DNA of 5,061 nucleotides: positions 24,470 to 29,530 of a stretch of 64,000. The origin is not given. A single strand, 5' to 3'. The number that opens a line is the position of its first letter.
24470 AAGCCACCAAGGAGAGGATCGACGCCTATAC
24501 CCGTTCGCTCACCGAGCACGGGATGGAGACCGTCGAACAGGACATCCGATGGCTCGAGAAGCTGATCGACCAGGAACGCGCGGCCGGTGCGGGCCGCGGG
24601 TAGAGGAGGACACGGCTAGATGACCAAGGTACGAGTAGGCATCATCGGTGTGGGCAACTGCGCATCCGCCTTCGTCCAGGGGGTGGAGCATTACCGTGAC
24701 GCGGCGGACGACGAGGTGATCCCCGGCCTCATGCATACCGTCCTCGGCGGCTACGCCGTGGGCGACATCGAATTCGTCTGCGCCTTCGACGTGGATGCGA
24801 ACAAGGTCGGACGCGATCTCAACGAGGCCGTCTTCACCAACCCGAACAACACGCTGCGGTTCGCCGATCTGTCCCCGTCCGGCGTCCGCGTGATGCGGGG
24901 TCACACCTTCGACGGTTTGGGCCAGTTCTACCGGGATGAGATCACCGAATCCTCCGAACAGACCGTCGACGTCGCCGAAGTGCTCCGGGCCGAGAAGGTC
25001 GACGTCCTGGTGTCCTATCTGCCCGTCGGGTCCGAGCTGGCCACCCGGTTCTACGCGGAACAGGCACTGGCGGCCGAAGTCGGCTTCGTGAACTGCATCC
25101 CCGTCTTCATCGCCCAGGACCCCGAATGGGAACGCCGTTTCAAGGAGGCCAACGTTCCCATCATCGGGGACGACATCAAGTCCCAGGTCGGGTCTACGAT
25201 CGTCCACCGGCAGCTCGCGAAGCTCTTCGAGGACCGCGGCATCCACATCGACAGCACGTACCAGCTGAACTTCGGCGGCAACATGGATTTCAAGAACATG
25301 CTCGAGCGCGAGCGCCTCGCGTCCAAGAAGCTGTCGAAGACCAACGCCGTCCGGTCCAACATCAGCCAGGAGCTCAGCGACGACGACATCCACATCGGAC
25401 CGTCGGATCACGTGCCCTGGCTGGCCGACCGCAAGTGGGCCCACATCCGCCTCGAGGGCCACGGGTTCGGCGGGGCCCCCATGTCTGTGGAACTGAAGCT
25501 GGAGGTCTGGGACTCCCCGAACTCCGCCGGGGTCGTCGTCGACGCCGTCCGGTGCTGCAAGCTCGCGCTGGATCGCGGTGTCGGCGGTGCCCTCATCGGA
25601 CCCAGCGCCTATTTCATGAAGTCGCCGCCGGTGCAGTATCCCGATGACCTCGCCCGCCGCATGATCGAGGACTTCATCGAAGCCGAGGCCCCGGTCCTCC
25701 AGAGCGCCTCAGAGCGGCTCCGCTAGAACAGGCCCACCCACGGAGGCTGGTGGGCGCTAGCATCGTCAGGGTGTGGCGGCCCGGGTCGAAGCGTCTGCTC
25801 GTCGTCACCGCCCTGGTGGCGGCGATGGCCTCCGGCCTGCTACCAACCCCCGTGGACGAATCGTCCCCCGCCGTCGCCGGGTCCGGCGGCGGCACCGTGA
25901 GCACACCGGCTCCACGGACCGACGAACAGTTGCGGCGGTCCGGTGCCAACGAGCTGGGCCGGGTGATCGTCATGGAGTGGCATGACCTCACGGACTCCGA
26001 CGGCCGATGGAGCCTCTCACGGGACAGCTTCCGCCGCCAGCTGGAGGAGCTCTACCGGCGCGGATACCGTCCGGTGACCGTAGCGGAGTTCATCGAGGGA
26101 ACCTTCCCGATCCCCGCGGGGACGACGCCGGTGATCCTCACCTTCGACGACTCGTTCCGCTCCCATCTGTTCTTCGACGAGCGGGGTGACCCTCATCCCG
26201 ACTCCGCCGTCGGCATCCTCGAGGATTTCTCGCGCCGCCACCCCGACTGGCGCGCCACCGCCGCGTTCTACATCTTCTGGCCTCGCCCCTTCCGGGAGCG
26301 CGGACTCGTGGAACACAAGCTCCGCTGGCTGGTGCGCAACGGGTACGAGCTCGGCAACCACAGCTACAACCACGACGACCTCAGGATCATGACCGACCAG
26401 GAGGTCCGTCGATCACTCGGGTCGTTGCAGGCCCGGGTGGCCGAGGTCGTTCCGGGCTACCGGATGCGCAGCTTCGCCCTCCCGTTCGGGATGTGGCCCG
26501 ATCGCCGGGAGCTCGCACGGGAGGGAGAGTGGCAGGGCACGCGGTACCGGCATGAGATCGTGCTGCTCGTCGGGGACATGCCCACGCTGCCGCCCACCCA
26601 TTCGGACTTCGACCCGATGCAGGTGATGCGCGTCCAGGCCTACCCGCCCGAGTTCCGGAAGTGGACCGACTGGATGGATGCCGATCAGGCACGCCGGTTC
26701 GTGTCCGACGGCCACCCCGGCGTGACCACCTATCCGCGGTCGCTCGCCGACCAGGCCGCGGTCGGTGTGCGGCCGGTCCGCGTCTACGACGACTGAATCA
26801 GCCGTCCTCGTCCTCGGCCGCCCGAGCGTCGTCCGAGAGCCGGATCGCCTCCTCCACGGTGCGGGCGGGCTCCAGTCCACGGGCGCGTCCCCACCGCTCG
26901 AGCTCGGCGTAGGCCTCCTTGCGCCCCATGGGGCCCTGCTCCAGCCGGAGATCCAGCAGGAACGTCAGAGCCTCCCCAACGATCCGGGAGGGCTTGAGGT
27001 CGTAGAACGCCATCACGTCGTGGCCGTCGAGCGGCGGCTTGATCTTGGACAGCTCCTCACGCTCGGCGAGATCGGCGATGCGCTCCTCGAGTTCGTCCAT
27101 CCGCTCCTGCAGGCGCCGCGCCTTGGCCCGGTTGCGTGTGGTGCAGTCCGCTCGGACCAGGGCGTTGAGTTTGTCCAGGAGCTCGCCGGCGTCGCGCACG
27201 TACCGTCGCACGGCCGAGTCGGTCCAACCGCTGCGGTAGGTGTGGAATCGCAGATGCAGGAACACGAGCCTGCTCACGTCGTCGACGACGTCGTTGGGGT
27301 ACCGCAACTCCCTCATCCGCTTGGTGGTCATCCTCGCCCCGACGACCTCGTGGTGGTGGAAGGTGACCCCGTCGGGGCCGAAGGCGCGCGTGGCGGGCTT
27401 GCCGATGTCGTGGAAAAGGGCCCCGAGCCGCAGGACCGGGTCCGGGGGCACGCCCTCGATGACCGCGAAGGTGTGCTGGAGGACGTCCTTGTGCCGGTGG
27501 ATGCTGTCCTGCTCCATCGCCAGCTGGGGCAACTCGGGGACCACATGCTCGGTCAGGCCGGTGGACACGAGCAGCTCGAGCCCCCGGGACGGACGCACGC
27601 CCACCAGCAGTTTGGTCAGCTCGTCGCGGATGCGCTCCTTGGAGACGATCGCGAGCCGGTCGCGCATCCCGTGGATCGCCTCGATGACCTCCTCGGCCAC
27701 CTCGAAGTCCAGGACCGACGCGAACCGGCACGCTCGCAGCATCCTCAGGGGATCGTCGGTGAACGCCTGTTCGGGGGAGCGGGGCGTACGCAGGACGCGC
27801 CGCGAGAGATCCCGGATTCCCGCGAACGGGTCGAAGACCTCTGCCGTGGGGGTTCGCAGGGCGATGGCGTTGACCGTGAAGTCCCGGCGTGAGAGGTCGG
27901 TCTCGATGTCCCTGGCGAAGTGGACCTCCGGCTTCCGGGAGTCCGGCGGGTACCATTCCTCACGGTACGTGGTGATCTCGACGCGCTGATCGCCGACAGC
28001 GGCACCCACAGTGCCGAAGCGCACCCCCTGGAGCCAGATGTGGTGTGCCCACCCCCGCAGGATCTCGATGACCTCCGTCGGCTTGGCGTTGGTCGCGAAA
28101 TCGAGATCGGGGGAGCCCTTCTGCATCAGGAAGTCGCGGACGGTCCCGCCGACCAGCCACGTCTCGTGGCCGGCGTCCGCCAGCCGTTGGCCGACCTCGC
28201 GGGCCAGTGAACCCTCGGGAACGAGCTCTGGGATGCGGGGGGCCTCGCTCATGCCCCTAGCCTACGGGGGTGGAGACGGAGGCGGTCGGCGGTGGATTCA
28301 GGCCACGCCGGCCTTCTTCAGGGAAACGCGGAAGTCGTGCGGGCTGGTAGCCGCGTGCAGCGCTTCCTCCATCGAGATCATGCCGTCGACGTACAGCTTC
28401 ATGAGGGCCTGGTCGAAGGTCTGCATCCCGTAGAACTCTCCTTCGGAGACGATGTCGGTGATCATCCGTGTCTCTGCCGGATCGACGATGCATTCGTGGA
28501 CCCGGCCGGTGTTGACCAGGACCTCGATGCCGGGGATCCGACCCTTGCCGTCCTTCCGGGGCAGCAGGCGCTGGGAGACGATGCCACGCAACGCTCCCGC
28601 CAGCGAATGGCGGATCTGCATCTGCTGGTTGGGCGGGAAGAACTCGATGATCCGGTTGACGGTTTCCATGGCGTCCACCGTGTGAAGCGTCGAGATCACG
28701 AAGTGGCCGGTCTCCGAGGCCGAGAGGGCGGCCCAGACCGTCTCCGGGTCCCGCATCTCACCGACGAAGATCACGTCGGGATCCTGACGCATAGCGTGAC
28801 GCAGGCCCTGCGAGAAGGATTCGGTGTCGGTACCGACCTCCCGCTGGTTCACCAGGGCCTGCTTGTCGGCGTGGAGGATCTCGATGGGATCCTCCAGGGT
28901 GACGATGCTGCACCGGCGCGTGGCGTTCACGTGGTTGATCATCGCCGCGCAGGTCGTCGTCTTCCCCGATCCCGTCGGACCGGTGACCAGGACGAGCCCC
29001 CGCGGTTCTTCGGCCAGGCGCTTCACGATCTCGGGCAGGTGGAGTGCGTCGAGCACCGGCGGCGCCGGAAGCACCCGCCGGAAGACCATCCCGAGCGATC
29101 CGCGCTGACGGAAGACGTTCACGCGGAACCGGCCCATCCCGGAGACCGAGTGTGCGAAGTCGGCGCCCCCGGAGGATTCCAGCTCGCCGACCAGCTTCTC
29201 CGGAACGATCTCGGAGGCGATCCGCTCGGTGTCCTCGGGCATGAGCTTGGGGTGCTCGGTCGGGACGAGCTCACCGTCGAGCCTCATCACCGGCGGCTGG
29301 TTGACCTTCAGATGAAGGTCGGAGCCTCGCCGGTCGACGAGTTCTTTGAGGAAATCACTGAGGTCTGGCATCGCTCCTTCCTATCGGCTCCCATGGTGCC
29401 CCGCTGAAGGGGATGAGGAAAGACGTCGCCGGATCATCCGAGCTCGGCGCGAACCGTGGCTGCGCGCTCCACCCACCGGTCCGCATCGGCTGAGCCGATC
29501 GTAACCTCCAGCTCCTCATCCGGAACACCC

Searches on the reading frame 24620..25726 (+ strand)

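Call 19: search_protein_families(library=pfam, proteins=[window:24620-25726:+], max_evalue=0.01)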
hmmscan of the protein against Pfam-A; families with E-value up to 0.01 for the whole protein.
window:24620-25726:+ (368 aa): 1 family
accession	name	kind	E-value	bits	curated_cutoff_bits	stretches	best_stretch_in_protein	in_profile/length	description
PF01658.22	Inos-1-P_synth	-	1.2e-35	122.4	27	1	191-299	1-107/107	Myo-inositol-1-phosphate synthase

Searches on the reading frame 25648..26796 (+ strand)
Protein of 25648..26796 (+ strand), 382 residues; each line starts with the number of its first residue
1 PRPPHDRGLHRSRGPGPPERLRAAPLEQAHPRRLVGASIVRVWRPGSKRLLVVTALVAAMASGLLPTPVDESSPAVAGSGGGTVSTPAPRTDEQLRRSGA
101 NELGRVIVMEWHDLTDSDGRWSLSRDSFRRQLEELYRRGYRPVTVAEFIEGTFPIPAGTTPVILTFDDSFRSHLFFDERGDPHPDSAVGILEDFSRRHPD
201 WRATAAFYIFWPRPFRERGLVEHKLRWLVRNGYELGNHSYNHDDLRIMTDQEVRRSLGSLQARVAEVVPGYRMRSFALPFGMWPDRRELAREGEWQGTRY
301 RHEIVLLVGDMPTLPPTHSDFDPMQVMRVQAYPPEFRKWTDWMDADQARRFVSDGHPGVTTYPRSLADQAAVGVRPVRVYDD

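Call 19: search_protein_families(library=pfam, proteins=[window:25648-26796:+], max_evalue=0.01)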
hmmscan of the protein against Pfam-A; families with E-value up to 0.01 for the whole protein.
window:25648-26796:+ (382 aa): 1 family
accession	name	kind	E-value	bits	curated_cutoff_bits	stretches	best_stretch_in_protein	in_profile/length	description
PF01522.26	Polysacc_deac_1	-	2.1e-09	37.9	23.1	1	222-287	48-112/124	Polysaccharide deacetylase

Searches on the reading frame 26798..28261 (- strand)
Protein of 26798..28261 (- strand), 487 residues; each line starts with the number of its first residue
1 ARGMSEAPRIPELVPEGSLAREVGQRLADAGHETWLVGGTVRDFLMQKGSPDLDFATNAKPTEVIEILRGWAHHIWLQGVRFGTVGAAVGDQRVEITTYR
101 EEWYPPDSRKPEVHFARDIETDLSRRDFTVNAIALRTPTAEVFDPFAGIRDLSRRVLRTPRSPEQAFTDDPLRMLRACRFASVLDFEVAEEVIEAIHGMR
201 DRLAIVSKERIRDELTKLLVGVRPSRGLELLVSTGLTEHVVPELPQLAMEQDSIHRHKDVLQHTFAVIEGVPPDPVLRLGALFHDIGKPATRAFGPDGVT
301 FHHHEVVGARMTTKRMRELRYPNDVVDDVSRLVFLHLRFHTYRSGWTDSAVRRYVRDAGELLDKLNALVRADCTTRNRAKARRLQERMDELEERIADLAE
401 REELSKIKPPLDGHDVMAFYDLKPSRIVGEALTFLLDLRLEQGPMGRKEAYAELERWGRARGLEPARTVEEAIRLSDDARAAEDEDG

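Call 19: search_protein_families(library=pfam, proteins=[window:26798-28261:-], max_evalue=0.01)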
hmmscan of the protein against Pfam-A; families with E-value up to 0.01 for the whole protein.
window:26798-28261:- (487 aa): 3 families
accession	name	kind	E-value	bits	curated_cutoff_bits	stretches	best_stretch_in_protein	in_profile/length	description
PF01743.26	PolyA_pol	-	5.6e-35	120.9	23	1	35-158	2-126/126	Poly A polymerase head domain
PF12627.12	PolyA_pol_RNAbd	-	4.6e-19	68.4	22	1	185-244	1-60/64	Probable RNA and SrmB- binding site of polymerase A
PF01966.28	HD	-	1e-10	42.4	22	1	276-401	26-112/116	HD domain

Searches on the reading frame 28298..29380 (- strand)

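Call 47: search_protein_families(library=pfam, proteins=[window:28298-29380:-], max_evalue=0.001)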
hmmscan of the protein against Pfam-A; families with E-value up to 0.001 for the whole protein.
window:28298-29380:- (360 aa): 8 families
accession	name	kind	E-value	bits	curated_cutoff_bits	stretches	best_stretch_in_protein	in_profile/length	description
PF00437.27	T2SSE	-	8.2e-46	156.8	24.9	1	119-276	134-281/370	Type II/IV secretion system protein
PF13401.12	AAA_22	-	1.1e-05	26.2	27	1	126-208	4-92/130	AAA domain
PF00004.35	AAA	-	7.6e-05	23.6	21.2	1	130-209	1-66/131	ATPase family associated with various cellular activities (AAA)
PF04851.21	ResIII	-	8.2e-05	23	22.5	1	126-251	22-153/164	Type III restriction enzyme, res subunit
PF03029.23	ATP_bind_1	-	0.00013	22.3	27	1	132-167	1-37/240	Conserved hypothetical ATP binding protein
PF13191.12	AAA_16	-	0.00021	22.3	32.6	1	124-155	21-52/167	AAA ATPase domain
PF13604.12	AAA_30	-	0.00029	21.1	27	1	117-154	8-45/191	AAA domain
PF20720.3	nSTAND3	-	0.00068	19.8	27.2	0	127-168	17-57/155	Novel STAND NTPase 3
